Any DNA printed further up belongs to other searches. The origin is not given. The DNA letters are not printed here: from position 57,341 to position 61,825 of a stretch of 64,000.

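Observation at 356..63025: Unassigned 70-90 aa module at the extreme C-terminus of five unrelated large secreted proteins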

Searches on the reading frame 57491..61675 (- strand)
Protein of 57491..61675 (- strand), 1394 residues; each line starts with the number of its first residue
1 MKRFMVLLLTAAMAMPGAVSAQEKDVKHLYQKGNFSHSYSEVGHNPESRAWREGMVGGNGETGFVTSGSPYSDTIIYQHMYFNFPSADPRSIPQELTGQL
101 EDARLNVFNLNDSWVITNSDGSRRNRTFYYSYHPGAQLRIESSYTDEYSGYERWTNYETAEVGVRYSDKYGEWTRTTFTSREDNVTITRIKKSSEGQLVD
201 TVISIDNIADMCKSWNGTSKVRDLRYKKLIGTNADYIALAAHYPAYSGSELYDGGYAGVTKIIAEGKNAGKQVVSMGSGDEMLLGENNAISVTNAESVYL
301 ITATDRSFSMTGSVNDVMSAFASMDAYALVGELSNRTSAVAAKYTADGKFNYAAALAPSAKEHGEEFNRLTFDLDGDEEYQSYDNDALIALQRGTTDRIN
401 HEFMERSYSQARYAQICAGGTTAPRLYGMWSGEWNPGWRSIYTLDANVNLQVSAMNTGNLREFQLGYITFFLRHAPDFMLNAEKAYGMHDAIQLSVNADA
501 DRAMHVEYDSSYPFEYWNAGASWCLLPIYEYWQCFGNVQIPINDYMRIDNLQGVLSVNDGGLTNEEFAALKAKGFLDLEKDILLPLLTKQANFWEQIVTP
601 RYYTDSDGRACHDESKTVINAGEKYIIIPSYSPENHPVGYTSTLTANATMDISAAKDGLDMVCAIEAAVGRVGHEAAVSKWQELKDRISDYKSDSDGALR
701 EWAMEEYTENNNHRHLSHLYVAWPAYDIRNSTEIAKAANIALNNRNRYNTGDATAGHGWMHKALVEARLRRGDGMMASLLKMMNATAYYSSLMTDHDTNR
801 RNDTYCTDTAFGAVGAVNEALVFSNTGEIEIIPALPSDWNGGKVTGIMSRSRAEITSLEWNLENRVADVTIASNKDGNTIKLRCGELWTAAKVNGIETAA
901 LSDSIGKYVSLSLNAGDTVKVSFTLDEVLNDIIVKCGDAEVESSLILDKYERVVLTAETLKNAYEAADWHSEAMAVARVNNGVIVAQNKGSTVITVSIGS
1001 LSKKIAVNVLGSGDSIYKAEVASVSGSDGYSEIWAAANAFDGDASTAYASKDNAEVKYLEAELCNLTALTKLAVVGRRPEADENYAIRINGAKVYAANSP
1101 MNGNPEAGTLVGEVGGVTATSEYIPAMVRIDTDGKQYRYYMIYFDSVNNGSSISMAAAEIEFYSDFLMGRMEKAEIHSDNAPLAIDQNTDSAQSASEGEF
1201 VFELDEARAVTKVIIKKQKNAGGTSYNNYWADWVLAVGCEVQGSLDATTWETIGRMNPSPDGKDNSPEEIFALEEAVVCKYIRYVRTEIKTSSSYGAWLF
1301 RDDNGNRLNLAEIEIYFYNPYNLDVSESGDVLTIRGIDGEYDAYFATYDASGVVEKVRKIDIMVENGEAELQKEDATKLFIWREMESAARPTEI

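Call 7: search_protein_families(library=pfam, proteins=[window:57491-61675:-], max_evalue=0.1)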
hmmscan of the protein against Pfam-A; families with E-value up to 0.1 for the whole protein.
window:57491-61675:- (1394 aa): 7 families
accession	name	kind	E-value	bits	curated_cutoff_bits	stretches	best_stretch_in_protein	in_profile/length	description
PF22124.2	Glyco_hydro_95_cat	-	2.6e-43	148.9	27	2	586-821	195-408/408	Glycosyl hydrolase family 95 catalytic domain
PF14498.12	Glyco_hyd_65N_2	-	1.1e-16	62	27.7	1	49-309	8-232/234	Glycosyl hydrolase family 65, N-terminal domain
PF21307.2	Glyco_hydro_95_C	-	5.1e-10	40.2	27.6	1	824-917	2-90/94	Glycoside hydrolase family 95, C-terminal domain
PF00754.31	F5_F8_type_C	-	1.3e-09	38.7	28.2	2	1181-1296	14-122/127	F5/8 type C domain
PF21461.3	HL_N-beta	-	2.5e-05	24.4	27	1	972-1005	19-53/57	Hyaluronate lyase, N-terminal beta-sheet domain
PF22359.2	Big-like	-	0.017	15.8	27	1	980-1009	17-46/48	Bacterial Ig-like domain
PF22633.2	F5_F8_type_C_2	-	0.054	14.6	27.8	0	1184-1283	2-90/91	NedA-like, galactose-binding domain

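Call 15: search_protein_families(library=ncbifam, proteins=[window:57491-61675:-], max_evalue=1)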
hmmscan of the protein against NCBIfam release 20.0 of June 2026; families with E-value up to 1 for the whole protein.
window:57491-61675:- (1394 aa): 4 families
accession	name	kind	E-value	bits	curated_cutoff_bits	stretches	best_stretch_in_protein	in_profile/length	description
NF009906.0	PRK13369.1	equivalog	0.015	13.8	352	1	275-347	272-342/502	glycerol-3-phosphate dehydrogenase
NF009827.0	PRK13303.1-2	equivalog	0.027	13.7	226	1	951-1075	49-173/267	aspartate dehydrogenase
NF001381.0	PRK00279.1-3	equivalog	0.069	12.9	187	1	904-987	44-123/188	adenylate kinase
NF001386.0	PRK00279.2-4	equivalog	0.095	12.3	256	1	905-995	48-133/220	adenylate kinase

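Call 17: find_encoding_contigs(protein=window:57491-61675:-, flank=10000, max_places=6)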
Protein window:57491-61675:- (1394 aa): 1 contig read that carries it; 1 place shown.
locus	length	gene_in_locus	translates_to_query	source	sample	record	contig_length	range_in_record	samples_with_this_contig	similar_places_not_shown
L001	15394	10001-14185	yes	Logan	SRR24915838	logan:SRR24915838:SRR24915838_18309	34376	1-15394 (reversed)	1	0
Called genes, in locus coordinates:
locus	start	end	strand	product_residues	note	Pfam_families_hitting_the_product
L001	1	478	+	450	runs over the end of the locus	PF13416:SBP_bac_8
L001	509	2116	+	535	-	PF00196:GerE, PF08281:Sigma70_r4_2 (weak)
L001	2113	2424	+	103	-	PF01381:HTH_3 (weak)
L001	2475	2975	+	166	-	-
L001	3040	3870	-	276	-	PF02311:AraC_binding, PF12833:HTH_18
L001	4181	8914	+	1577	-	PF22842:Pel9A-like_beta_helix, PF13229:Beta_helix (weak), PF13385:Laminin_G_3, PF20578:aBig_2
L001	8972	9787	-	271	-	PF12833:HTH_18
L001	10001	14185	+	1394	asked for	PF14498:Glyco_hyd_65N_2, PF00754:F5_F8_type_C (faint), PF21461:HL_N-beta (faint), PF22124:Glyco_hydro_95_cat, PF21307:Glyco_hydro_95_C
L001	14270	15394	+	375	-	?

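Call 69: find_homologous_proteins(query=window:57491-61675:-, max_evalue=1e-20)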
Query window:57491-61675:- (1394 aa): 651 proteins with E <= 1e-20 among 8000 candidates; the best 120 are listed.
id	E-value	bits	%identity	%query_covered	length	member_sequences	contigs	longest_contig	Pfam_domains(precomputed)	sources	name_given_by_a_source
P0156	0.0e+0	3176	100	100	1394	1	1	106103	PF00754.32,PF21461.4,PF21307.3,PF14498.13,PF22124.3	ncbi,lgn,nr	ncbi:MAG: glycoside hydrolase N-terminal domain-containing protein [Clostridia bacterium]|nr:glycosi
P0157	0.0e+0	2181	67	100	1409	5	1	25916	PF00754.32,PF21307.3,PF14498.13,PF22124.3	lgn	-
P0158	0.0e+0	2170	67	100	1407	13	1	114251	PF00754.32,PF21307.3,PF14498.13,PF22124.3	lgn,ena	-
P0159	0.0e+0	2145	67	100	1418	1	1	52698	PF21307.3,PF14498.13,PF22124.3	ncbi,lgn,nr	ncbi:MAG: glycoside hydrolase family 95 protein [Clostridia bacterium]|nr:glycoside hydrolase family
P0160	0.0e+0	2034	64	100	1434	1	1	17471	PF00754.32,PF21307.3,PF14498.13,PF22124.3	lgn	-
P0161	0.0e+0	1933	61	100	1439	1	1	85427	PF00754.32,PF21307.3,PF14498.13,PF22124.3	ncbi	-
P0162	0.0e+0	1792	71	66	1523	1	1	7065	PF00754.32,PF22633.4,PF21307.3,PF14200.13,PF02368.25,PF14498.13,PF22124.3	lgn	-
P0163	0.0e+0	1770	73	67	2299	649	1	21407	PF00754.32,PF22847.3,PF21307.3,PF20578.5,PF14587.12,PF14498.13,PF22124.3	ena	-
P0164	0.0e+0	1745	69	66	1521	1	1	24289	PF00754.32,PF21307.3,PF14498.13,PF22124.3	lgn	-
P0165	0.0e+0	1738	69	67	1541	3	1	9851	PF00754.32,PF21307.3,PF14200.13,PF14498.13,PF22124.3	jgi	jgi:hypothetical protein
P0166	0.0e+0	1730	69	66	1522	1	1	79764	PF00754.32,PF22633.4,PF21307.3,PF14498.13,PF22124.3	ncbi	ncbi:MAG: glycosyl hydrolase family 95 catalytic domain-containing protein [Clostridia bacterium]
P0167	0.0e+0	1723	55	96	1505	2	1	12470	PF00754.32,PF22633.4,PF21307.3,PF02368.25,PF14498.13,PF22124.3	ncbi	-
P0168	0.0e+0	1705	54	99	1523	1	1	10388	PF00754.32,PF22633.4,PF21307.3,PF02368.25,PF14498.13,PF22124.3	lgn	-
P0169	0.0e+0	1699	68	66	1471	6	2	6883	PF00754.32,PF21307.3,PF14200.13,PF02368.25,PF14498.13,PF22124.3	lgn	-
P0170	0.0e+0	1698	53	99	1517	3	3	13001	PF00754.32,PF21307.3,PF02368.25,PF14498.13,PF22124.3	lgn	-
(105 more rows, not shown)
